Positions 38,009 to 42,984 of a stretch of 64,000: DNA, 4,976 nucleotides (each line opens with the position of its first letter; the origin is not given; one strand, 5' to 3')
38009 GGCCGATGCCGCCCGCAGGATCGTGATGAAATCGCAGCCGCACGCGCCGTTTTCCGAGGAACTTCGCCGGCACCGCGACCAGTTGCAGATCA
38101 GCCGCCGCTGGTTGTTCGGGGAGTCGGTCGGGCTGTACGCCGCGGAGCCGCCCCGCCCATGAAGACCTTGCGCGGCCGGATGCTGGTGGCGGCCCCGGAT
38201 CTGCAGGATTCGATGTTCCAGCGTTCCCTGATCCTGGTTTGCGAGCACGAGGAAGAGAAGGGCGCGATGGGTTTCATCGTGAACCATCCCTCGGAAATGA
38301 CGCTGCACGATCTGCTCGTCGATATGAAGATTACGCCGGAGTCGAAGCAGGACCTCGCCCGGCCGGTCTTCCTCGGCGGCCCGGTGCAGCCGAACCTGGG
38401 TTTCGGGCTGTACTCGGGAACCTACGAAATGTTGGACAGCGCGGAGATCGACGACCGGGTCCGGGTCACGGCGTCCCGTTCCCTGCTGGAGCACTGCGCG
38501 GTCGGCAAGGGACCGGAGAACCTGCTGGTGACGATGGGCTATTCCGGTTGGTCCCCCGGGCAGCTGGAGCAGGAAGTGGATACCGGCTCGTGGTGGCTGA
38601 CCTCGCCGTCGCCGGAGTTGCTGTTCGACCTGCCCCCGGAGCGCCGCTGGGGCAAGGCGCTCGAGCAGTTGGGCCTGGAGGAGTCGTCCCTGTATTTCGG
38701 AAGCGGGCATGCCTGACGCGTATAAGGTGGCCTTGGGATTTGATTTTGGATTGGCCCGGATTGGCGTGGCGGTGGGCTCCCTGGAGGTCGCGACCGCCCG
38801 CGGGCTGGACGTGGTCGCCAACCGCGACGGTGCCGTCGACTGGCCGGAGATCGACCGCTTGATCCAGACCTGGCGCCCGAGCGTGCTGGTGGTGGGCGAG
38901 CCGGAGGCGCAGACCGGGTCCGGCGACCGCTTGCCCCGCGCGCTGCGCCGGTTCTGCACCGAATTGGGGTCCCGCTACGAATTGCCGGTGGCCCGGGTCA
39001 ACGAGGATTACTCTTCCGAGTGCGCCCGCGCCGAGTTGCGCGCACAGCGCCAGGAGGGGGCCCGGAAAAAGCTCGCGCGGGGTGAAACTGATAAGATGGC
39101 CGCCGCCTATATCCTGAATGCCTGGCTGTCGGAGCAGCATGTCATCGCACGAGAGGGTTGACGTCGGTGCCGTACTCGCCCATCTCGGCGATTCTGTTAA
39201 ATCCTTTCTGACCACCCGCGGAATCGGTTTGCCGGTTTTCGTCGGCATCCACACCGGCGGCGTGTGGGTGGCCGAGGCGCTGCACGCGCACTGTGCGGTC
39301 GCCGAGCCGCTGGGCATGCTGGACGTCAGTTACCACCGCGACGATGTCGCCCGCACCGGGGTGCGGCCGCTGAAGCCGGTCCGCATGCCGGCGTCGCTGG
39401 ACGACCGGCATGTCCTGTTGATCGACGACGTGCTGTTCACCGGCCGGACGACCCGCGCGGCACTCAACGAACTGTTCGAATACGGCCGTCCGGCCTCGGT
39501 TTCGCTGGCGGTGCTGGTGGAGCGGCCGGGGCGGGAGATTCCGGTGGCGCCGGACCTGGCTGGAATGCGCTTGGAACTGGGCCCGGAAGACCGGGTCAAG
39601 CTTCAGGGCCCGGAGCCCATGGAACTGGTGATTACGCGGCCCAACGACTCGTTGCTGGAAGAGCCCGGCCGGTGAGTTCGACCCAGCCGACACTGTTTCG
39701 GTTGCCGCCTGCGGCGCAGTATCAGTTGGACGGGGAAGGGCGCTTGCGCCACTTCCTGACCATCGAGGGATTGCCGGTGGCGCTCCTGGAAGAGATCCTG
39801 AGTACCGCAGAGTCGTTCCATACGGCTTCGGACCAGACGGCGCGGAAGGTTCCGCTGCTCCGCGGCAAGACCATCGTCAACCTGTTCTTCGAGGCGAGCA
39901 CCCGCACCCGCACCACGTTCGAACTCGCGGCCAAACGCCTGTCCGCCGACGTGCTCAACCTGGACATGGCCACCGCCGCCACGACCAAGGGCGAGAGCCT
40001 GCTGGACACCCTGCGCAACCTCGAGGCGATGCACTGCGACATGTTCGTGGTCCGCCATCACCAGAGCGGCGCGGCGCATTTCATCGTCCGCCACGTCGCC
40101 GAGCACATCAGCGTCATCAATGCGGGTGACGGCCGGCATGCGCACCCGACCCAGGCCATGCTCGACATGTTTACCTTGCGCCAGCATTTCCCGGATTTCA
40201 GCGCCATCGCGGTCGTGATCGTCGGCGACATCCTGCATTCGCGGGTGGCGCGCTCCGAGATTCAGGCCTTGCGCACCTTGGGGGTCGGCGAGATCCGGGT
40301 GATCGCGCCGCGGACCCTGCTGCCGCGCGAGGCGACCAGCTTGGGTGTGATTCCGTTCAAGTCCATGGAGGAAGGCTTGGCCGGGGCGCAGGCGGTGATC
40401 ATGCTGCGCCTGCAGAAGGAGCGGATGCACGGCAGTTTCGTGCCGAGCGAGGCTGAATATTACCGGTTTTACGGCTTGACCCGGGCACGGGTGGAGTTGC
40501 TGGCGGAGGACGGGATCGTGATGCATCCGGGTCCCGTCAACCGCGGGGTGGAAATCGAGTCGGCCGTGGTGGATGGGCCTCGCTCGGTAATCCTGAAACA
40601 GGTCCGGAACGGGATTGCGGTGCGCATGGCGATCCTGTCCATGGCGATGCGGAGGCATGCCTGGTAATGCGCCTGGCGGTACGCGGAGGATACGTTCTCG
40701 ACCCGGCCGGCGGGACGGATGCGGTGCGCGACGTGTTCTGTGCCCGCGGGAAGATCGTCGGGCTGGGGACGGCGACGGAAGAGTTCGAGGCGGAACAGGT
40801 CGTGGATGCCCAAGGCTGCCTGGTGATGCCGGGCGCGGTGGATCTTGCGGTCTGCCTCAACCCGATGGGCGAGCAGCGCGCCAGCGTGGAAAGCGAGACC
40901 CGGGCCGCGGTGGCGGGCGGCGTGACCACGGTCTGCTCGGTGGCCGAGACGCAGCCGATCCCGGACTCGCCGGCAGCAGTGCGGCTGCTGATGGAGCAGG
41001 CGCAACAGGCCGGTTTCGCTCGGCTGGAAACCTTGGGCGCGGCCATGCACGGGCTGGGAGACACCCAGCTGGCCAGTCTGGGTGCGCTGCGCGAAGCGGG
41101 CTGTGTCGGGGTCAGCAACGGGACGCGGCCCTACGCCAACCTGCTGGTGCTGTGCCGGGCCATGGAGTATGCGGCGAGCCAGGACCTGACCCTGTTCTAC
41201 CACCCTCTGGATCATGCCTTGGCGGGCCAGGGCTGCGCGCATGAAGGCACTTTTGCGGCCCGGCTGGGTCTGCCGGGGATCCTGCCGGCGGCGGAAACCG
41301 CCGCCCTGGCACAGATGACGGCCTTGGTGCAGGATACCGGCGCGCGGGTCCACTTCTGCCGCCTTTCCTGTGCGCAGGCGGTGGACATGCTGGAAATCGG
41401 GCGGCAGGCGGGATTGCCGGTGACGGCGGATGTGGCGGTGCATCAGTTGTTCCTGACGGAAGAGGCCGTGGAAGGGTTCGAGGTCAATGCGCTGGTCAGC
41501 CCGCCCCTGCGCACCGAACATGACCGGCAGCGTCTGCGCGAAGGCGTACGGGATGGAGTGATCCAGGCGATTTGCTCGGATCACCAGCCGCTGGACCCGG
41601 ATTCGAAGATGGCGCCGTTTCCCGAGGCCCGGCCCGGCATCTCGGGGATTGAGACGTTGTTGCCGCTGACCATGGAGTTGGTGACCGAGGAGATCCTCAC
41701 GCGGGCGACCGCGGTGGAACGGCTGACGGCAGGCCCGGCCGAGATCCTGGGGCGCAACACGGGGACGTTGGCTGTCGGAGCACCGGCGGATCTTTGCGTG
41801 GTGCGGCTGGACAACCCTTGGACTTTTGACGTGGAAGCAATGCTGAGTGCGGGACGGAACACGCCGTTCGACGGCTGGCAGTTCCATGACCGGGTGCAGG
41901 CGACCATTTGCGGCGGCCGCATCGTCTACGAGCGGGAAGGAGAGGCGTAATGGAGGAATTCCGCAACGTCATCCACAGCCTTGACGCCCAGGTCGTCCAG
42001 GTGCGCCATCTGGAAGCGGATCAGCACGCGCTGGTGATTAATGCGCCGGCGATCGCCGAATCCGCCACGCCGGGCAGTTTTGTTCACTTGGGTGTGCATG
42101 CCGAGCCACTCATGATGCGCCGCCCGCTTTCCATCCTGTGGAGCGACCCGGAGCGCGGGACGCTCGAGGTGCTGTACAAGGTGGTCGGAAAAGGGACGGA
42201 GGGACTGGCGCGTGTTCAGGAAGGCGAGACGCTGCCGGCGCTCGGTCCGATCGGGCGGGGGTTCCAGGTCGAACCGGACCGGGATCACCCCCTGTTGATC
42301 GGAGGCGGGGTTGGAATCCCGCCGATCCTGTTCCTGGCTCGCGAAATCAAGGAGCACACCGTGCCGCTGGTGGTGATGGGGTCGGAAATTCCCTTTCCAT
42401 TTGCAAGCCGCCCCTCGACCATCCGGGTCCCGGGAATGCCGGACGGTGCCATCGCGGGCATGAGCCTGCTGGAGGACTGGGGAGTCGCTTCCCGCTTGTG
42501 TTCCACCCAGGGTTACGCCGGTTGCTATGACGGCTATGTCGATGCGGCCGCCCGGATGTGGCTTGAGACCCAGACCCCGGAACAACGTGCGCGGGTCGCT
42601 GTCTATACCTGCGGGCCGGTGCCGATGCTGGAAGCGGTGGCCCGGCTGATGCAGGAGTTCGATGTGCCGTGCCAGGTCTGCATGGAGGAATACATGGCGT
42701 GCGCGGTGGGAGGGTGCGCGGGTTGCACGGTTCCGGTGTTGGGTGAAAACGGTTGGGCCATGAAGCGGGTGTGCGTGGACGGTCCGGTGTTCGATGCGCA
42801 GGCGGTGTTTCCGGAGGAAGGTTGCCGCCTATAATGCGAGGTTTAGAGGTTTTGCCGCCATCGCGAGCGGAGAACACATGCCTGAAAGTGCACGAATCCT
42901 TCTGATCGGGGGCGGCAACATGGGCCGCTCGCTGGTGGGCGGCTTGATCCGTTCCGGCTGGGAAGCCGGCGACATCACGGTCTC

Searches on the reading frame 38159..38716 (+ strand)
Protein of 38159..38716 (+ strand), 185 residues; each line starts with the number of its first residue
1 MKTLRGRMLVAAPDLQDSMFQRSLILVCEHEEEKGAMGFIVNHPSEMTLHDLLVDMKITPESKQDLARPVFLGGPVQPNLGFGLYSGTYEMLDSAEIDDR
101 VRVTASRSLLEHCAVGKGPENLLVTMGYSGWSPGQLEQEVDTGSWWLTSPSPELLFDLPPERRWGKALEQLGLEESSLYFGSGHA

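Call 75: search_protein_families(library=pfam, proteins=[window:38159-38716:+], max_evalue=0.0001)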
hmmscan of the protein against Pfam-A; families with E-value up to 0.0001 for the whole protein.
window:38159-38716:+ (185 aa): 1 family
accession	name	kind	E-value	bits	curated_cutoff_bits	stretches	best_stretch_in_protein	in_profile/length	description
PF02622.21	DUF179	-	2.7e-46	157.9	27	1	13-172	1-157/157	AlgH-like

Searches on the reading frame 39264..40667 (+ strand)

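Call 55: search_protein_families(library=pfam, proteins=[window:39264-40667:+], max_evalue=0.00001)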
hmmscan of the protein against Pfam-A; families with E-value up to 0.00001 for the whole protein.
window:39264-40667:+ (467 aa): 2 families
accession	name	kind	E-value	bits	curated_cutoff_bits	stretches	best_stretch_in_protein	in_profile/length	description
PF02729.26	OTCace_N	-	2.2e-41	141.8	29.9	1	162-307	1-148/148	Aspartate/ornithine carbamoyltransferase, carbamoyl-P binding domain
PF00185.30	OTCace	-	2.2e-21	77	29.4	1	315-460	3-156/157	Aspartate/ornithine carbamoyltransferase, Asp/Orn binding domain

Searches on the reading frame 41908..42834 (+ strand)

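Call 55: search_protein_families(library=pfam, proteins=[window:41908-42834:+], max_evalue=0.00001)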
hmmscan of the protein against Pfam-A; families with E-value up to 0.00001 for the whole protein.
window:41908-42834:+ (308 aa): 1 family
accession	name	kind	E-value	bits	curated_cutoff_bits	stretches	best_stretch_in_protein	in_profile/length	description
PF10418.14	DHODB_Fe-S_bind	-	1.6e-15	57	23.9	1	260-300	1-40/41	Iron-sulfur cluster binding domain of dihydroorotate dehydrogenase B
